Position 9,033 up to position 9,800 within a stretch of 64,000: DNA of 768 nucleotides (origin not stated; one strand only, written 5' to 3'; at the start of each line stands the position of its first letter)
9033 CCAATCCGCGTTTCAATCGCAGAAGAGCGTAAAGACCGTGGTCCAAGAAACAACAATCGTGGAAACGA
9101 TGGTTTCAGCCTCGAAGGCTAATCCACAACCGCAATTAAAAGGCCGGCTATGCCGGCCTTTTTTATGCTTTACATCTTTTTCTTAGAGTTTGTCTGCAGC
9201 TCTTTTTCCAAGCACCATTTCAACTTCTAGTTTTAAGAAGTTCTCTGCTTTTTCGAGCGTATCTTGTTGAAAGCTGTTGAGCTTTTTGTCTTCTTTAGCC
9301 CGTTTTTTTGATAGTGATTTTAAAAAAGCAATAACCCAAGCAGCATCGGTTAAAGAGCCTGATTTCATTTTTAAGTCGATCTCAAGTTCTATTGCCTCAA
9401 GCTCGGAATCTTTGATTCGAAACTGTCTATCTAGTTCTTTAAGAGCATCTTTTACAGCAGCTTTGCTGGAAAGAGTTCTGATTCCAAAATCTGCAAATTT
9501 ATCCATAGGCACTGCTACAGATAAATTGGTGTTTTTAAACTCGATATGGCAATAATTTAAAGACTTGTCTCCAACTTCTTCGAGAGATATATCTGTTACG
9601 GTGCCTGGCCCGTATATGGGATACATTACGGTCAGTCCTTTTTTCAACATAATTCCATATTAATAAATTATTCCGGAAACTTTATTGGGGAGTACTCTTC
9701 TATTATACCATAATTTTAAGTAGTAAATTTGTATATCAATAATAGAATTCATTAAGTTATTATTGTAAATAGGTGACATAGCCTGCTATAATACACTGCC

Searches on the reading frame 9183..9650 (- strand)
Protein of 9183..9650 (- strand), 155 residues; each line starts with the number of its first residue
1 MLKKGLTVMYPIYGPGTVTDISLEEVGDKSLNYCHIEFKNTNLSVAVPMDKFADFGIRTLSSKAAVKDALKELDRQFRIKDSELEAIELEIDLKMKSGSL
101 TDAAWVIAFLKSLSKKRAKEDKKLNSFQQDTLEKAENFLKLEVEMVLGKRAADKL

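Call 43: search_protein_families(library=pfam, proteins=[window:9183-9650:-], max_evalue=0.001)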
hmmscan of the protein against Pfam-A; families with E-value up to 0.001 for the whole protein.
window:9183-9650:- (155 aa): 1 family
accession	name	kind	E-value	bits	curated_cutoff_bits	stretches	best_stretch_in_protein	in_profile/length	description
PF02559.22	CarD_TRCF_RID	-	8.3e-07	29.4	23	1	2-58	1-54/57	CarD-like/TRCF RID domain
